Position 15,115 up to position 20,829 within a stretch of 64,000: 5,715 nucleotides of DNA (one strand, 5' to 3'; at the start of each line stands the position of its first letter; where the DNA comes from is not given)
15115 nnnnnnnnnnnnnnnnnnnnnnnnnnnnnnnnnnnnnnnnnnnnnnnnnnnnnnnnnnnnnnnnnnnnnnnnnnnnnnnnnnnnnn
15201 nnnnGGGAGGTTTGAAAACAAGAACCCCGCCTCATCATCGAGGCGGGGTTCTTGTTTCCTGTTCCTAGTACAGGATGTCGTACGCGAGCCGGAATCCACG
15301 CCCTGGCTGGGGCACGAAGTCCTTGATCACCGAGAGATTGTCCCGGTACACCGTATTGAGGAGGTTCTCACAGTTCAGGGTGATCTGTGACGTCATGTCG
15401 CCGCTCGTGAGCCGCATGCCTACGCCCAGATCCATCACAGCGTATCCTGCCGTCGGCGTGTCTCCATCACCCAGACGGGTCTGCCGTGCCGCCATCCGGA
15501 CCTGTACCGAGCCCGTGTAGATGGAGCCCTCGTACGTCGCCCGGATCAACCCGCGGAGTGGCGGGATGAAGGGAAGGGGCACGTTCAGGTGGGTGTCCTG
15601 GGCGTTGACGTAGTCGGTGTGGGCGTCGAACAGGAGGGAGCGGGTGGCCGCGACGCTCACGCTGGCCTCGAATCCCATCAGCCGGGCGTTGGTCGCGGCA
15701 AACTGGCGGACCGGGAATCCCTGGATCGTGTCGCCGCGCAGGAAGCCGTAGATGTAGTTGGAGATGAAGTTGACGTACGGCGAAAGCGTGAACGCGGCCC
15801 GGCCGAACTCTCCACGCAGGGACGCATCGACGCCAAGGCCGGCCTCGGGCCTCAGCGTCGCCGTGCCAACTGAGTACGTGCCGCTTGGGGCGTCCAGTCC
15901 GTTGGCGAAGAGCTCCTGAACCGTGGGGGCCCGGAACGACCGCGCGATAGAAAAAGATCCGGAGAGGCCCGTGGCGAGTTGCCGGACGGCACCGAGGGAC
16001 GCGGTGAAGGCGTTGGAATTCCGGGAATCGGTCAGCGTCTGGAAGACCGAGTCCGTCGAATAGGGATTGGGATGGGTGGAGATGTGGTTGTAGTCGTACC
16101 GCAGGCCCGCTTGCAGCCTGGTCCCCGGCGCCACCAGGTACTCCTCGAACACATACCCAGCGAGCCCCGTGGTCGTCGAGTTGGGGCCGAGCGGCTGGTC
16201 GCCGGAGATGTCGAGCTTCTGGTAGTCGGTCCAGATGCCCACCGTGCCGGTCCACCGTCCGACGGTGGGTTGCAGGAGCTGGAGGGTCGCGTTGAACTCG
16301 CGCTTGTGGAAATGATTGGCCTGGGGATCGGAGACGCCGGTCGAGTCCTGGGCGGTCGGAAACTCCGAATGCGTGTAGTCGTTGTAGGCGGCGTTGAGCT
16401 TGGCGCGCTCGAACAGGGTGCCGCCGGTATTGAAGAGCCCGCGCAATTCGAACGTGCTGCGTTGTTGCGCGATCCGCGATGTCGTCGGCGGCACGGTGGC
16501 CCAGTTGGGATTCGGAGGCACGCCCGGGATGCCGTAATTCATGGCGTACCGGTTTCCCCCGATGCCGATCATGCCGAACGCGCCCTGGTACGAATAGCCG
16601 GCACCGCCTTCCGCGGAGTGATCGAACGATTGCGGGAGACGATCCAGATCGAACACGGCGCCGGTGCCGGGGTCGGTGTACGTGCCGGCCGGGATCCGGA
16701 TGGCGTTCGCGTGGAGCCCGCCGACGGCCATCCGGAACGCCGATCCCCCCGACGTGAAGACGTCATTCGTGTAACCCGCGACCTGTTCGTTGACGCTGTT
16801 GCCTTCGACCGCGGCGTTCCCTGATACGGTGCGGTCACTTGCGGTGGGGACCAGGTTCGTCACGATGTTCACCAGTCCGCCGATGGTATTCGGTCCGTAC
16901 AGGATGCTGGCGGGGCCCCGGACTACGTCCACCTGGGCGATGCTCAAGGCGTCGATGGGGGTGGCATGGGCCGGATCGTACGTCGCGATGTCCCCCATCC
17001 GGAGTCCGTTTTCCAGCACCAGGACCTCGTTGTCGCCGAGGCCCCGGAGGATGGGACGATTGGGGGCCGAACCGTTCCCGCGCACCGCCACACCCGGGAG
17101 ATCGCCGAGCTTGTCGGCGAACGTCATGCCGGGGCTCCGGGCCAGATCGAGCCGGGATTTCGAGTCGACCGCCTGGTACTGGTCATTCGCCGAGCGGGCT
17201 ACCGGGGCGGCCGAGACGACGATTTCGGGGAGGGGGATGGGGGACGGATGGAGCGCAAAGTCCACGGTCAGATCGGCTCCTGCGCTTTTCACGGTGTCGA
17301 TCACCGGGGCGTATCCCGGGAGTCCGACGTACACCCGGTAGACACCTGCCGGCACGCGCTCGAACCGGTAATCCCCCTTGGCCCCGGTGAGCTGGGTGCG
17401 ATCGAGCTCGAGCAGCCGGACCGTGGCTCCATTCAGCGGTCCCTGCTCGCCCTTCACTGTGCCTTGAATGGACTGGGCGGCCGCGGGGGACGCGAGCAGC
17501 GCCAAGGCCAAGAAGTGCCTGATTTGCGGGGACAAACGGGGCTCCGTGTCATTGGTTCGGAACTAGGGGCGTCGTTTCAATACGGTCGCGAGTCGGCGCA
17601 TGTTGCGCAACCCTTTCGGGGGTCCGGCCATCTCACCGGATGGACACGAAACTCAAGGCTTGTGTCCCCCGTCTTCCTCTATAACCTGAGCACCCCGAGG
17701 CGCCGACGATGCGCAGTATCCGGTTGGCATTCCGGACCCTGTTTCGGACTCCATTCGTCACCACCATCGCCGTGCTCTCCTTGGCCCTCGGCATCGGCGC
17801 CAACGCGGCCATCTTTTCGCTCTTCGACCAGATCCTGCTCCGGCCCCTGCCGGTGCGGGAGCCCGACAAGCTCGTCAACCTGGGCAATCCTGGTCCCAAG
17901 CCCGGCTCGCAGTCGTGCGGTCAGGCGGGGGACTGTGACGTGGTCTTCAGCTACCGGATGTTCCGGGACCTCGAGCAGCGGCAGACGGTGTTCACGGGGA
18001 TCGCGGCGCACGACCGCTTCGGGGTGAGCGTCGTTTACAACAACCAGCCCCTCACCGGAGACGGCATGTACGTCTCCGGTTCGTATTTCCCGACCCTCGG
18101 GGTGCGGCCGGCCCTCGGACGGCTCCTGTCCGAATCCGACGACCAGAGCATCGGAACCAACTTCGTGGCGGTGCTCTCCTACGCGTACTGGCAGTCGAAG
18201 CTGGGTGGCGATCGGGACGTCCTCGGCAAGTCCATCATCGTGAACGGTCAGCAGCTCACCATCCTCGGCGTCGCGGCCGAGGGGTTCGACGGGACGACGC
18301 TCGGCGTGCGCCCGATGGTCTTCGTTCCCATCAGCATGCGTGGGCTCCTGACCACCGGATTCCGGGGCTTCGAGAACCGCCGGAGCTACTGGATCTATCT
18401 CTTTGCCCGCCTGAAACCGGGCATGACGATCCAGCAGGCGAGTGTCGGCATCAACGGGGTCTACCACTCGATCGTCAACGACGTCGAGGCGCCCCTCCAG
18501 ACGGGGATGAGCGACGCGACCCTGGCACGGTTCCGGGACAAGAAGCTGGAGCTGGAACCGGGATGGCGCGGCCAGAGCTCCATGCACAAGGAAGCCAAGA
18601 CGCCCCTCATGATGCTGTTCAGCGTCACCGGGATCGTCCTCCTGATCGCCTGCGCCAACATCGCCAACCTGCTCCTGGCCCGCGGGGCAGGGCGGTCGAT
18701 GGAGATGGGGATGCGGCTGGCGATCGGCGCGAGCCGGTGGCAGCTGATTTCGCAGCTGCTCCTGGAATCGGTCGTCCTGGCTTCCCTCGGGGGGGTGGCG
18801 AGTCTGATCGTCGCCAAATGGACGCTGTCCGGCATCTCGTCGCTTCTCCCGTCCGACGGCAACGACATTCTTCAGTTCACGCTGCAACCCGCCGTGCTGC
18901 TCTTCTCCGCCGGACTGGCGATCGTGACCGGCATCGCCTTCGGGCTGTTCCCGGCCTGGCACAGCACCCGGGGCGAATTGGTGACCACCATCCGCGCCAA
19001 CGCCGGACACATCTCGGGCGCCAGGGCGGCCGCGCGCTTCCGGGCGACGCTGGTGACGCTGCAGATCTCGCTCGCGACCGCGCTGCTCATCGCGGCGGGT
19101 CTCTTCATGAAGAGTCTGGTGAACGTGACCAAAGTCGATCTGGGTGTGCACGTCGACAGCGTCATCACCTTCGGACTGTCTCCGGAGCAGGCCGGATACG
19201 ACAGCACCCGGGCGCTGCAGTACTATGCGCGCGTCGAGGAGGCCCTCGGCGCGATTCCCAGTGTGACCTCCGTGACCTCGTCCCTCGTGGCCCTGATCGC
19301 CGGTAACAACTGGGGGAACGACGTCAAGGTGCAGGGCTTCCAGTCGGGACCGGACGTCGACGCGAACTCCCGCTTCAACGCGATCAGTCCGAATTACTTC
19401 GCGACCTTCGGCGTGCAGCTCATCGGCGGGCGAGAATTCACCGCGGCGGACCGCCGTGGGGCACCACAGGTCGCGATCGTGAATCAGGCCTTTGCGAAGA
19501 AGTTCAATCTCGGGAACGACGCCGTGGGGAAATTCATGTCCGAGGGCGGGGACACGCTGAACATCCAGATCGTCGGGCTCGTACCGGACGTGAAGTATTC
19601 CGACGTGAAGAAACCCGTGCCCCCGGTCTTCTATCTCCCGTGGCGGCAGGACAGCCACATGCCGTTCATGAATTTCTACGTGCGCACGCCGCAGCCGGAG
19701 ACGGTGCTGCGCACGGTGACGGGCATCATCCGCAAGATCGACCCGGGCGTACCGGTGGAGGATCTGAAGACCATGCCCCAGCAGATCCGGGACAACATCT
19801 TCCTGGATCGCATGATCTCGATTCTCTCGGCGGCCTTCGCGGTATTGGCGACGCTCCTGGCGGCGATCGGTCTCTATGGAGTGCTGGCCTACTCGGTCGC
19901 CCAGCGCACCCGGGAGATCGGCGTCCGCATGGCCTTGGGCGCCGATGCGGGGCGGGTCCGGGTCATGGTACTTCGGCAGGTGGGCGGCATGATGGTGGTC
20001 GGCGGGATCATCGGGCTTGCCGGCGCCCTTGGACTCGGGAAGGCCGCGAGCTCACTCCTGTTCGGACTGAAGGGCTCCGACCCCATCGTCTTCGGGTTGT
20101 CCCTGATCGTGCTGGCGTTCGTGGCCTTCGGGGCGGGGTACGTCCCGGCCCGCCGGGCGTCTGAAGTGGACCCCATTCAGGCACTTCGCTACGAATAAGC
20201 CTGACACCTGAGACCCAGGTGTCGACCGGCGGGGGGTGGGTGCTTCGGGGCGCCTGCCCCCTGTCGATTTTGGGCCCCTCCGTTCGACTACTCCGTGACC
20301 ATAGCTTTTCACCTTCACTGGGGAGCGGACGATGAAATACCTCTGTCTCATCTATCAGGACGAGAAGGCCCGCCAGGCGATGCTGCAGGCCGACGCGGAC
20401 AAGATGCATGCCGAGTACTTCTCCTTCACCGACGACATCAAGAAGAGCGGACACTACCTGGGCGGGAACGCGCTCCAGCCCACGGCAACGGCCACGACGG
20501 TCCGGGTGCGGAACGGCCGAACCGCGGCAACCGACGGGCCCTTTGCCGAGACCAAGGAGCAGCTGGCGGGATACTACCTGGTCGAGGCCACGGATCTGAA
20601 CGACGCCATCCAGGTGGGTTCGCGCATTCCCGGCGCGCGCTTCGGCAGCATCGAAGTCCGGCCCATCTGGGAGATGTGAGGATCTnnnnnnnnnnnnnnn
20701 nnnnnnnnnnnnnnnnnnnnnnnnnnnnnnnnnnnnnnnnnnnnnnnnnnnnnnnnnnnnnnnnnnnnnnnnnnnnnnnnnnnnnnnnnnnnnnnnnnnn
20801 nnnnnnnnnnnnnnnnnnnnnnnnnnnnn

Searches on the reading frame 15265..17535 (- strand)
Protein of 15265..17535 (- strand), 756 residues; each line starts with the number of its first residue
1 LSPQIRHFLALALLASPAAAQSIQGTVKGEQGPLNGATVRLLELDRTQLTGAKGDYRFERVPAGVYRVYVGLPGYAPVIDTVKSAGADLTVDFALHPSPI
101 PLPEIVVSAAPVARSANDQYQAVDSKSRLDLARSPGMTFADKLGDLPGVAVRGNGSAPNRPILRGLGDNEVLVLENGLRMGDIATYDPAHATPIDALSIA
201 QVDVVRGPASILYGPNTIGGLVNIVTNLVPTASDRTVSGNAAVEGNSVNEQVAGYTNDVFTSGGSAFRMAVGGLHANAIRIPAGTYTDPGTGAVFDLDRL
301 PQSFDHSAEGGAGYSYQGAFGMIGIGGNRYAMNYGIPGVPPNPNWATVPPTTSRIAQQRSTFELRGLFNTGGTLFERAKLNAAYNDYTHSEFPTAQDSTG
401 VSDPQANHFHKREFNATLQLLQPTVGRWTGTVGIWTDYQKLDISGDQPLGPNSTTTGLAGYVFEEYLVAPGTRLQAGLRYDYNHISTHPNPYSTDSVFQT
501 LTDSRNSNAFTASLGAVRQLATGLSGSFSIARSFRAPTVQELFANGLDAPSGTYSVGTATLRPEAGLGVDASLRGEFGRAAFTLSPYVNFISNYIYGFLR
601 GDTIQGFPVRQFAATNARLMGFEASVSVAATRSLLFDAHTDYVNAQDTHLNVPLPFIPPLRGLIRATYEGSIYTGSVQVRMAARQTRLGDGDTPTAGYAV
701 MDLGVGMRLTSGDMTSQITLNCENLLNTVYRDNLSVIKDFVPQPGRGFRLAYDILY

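Call 12: search_protein_families(library=pfam, proteins=[window:15265-17535:-], max_evalue=0.001)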
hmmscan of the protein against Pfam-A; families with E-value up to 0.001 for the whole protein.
window:15265-17535:- (756 aa): 5 families
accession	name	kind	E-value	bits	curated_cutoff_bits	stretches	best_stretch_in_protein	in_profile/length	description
PF00593.30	TonB_dep_Rec_b-barrel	-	7.6e-31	108.9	27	1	314-725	21-436/436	TonB dependent receptor-like, beta-barrel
PF07715.20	Plug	-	1.3e-18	67.9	23.9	1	117-220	3-106/107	TonB-dependent Receptor Plug Domain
PF13620.12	CarboxypepD_reg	-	1.1e-12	48.5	32.3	1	22-95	1-81/82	Carboxypeptidase regulatory-like domain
PF13715.12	CarbopepD_reg_2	-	1.2e-07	32.1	32.2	1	23-107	1-88/88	CarboxypepD_reg-like domain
PF17210.9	SdrD_B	-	0.00059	20.4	29.7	0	30-93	20-85/112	SdrD B-like domain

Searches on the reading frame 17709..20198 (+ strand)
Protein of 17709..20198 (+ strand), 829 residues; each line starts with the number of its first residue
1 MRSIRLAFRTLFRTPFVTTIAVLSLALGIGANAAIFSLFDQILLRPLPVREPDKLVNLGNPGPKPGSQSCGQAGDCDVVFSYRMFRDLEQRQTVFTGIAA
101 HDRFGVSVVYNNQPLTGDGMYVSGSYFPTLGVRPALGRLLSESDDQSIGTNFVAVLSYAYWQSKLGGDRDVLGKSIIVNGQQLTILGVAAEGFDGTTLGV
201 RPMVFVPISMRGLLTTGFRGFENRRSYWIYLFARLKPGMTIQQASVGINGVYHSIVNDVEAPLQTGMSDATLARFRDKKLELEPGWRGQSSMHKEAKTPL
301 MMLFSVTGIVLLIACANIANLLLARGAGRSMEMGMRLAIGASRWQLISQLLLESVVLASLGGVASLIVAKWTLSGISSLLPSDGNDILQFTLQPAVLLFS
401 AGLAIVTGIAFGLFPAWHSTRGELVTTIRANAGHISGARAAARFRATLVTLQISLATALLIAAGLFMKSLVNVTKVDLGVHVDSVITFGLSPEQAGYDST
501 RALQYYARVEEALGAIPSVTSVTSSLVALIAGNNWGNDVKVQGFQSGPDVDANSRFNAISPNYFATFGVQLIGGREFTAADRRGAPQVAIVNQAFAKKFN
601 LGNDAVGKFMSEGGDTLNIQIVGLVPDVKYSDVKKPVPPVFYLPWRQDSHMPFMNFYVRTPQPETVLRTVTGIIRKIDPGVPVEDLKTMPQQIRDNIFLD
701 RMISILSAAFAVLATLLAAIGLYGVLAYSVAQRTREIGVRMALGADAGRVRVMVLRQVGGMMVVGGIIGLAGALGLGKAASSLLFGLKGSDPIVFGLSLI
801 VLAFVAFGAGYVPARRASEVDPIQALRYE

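Call 12: search_protein_families(library=pfam, proteins=[window:17709-20198:+], max_evalue=0.001)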
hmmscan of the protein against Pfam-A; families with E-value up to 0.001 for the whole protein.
window:17709-20198:+ (829 aa): 2 families
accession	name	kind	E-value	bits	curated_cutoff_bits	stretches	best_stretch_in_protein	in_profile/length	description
PF12704.14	MacB_PCD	-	2.8e-35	122.9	27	2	18-245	1-201/207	MacB-like periplasmic core domain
PF02687.27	FtsX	-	1.2e-23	83.8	25.5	2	305-422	2-118/120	FtsX-like permease C-terminal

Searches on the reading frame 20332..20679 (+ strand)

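Call 99: search_protein_families(library=pfam, proteins=[window:20332-20679:+], max_evalue=0.00001)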
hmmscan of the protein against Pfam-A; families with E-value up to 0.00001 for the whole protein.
window:20332-20679:+ (115 aa): 1 family
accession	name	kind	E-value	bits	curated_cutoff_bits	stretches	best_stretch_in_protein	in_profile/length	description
PF03795.20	YCII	-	8e-21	74.8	24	1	1-115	1-94/95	YCII-related domain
